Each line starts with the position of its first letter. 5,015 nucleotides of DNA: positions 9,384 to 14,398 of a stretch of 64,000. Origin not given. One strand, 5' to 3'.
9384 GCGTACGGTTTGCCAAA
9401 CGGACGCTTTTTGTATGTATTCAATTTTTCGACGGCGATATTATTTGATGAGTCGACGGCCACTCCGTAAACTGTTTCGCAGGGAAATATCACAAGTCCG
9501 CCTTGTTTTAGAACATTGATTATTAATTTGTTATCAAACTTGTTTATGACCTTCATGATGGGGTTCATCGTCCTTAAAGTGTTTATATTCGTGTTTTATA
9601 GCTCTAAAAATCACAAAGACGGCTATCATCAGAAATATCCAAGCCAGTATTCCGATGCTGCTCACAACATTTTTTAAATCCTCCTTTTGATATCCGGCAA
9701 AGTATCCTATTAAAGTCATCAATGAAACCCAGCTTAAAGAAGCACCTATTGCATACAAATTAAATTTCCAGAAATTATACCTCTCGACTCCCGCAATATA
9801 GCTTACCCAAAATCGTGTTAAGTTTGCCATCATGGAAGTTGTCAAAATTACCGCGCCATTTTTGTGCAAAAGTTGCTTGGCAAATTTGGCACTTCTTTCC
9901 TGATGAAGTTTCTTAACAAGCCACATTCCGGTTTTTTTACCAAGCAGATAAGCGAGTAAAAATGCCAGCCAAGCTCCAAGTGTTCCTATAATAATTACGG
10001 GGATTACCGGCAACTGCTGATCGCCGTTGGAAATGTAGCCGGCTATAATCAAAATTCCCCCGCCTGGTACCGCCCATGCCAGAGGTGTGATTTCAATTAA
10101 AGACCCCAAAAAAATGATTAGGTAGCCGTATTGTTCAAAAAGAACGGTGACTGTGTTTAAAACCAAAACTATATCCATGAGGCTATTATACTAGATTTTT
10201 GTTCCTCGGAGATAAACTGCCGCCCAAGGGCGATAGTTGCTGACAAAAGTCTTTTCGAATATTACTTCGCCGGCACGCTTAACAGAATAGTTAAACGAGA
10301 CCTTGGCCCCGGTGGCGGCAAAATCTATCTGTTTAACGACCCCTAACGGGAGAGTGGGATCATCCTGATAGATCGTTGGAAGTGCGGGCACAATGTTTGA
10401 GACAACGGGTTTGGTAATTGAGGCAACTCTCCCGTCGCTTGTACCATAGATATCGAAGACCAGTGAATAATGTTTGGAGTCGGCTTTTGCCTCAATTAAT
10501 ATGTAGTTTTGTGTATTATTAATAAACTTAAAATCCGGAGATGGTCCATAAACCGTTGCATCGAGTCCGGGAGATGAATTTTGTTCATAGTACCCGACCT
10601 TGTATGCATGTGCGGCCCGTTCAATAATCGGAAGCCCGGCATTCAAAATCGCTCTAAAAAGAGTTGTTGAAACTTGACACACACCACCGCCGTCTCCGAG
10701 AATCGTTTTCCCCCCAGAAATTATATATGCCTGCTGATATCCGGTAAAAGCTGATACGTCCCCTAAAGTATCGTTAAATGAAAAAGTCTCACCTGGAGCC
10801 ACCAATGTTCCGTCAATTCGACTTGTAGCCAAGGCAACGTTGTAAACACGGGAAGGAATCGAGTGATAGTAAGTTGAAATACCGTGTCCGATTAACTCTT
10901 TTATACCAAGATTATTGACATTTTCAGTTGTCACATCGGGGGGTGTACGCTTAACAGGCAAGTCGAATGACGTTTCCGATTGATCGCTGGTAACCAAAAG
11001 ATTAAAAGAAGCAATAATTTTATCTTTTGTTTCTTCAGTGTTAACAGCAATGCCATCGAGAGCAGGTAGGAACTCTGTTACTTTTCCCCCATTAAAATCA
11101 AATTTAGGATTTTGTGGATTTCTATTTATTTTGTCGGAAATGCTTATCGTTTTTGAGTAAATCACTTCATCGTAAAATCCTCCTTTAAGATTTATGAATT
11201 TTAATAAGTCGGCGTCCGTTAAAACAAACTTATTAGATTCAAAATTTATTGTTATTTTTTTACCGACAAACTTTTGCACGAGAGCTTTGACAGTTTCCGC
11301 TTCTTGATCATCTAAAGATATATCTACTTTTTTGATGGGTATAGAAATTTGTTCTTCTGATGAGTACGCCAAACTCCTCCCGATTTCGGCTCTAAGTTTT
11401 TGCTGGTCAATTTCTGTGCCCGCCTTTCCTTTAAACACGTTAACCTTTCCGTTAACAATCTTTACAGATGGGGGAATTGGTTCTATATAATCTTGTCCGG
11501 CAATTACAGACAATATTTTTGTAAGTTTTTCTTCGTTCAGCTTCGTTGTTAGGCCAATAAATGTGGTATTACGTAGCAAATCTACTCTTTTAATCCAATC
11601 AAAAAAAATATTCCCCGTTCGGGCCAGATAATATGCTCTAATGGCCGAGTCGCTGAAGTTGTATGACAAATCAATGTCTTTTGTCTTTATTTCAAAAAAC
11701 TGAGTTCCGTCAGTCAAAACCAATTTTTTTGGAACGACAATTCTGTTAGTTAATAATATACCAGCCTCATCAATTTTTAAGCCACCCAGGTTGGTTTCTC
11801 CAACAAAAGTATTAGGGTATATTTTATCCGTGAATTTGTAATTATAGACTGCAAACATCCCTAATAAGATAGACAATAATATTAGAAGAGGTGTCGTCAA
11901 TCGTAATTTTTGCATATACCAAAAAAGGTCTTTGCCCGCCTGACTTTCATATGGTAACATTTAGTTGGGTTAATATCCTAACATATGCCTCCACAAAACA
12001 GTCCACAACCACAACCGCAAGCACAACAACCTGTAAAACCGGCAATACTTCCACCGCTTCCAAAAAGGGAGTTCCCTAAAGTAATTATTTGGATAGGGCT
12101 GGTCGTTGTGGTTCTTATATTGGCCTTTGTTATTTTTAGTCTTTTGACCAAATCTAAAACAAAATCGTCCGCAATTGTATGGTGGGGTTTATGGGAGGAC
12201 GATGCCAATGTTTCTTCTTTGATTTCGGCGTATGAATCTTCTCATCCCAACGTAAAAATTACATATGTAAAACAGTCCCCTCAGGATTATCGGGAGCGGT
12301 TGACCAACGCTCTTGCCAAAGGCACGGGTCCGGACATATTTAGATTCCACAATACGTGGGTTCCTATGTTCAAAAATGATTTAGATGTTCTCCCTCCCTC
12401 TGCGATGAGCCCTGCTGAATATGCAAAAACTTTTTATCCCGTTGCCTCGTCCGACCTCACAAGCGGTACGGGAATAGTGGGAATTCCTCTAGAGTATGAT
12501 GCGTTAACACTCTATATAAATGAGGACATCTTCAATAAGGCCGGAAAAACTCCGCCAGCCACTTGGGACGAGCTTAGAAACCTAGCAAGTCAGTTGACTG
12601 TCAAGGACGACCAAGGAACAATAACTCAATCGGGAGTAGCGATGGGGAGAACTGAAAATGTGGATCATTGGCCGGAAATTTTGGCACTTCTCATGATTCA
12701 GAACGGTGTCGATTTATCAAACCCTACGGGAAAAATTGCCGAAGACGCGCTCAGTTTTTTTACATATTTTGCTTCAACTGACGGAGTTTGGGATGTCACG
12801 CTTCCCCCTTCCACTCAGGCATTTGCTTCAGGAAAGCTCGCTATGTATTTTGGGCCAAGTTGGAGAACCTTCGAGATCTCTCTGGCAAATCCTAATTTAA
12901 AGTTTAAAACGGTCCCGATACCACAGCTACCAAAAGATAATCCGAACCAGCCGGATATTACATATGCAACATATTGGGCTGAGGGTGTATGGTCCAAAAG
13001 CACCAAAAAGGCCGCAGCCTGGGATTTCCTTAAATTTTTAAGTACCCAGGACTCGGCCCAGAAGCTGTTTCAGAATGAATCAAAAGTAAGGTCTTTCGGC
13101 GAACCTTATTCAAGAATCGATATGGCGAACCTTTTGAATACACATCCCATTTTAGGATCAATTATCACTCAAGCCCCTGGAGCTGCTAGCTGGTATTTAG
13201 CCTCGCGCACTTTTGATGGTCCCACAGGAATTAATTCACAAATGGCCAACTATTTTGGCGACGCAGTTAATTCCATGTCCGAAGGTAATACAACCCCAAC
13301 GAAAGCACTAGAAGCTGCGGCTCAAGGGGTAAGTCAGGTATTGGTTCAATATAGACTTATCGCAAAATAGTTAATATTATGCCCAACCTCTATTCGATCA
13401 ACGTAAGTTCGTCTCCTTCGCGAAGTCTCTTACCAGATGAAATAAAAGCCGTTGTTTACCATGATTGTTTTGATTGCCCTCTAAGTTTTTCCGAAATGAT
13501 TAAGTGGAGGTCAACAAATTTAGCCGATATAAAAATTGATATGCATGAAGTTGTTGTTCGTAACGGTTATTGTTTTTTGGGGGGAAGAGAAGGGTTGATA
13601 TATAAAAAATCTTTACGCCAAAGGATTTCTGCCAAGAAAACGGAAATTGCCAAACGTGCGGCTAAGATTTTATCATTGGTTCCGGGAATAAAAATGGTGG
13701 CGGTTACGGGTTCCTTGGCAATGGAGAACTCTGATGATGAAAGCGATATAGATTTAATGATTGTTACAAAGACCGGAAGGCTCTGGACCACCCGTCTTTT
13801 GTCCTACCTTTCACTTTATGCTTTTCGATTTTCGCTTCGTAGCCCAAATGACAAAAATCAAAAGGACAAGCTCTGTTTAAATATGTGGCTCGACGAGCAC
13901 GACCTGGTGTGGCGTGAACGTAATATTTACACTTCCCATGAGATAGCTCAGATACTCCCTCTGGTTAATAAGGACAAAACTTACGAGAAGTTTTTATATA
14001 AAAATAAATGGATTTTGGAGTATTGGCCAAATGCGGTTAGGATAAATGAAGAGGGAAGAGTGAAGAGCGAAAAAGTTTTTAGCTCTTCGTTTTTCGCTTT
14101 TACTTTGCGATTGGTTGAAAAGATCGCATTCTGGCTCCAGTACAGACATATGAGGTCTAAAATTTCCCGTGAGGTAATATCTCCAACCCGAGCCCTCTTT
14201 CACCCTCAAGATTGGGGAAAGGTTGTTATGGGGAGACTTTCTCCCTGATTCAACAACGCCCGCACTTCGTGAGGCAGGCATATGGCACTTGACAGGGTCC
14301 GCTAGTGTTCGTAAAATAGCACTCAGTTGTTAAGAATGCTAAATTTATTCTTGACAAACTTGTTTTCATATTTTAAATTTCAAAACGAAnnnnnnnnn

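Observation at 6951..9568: t6A biosynthesis module: TsaC-TsaE single-polypeptide fusion adjacent to TsaD, with a 2H phosphoesterase wedged between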

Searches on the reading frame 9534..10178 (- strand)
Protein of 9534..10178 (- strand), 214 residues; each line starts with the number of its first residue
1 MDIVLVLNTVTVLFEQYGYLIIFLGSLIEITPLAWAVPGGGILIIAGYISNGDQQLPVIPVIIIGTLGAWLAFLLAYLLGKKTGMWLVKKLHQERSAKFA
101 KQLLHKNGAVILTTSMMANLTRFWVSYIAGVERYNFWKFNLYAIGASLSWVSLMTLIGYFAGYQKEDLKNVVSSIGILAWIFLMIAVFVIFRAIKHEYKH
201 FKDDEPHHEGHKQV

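Call 3: search_protein_families(library=pfam, proteins=[window:9534-10178:-], max_evalue=0.1)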
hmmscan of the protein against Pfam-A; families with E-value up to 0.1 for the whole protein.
window:9534-10178:- (214 aa): 2 families
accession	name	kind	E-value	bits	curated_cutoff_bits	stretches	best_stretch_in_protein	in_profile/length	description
PF09335.16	VTT_dom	-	2.5e-14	54.2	33.9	1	37-159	1-122/123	VTT domain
PF12794.12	MscS_TM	-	0.0049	16.2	28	1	149-205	129-185/339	Mechanosensitive ion channel inner membrane domain 1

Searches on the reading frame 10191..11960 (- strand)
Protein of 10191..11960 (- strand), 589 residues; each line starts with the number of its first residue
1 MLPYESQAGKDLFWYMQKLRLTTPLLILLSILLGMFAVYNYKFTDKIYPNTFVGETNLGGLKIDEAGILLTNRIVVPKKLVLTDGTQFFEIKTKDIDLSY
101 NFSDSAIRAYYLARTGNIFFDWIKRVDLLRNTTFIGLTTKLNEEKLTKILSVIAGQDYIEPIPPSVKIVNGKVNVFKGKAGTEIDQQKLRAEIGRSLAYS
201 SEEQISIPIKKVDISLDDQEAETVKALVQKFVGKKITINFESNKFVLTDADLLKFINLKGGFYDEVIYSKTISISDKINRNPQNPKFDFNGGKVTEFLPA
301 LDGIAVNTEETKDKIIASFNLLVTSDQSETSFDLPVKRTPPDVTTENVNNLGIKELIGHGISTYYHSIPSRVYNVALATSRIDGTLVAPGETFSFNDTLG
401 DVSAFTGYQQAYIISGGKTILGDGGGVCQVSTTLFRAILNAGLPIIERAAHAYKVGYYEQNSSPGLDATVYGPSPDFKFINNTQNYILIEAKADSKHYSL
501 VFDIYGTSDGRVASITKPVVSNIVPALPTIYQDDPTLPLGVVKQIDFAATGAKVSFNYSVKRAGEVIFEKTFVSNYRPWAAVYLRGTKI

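Call 3: search_protein_families(library=pfam, proteins=[window:10191-11960:-], max_evalue=0.1)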
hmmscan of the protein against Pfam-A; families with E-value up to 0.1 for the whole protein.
window:10191-11960:- (589 aa): 2 families
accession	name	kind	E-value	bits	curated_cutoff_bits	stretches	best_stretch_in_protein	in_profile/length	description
PF04294.18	VanW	-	7.6e-42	142.3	27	1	371-497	2-124/130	VanW like protein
PF12229.13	PG_binding_4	-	1.1e-18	67.9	22.1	2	90-198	2-109/117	Putative peptidoglycan binding domain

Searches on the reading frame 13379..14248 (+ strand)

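Call 53: search_protein_families(library=pfam, proteins=[window:13379-14248:+], max_evalue=0.001)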
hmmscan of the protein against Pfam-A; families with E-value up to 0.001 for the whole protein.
window:13379-14248:+ (289 aa): 2 families
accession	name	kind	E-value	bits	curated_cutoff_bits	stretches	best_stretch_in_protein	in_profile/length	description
PF18765.7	Polbeta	-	3.1e-05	24.5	26.9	1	95-143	4-52/93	Polymerase beta, Nucleotidyltransferase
PF01909.29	NTP_transf_2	-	0.00056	20.7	21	1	96-134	6-46/93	Nucleotidyltransferase domain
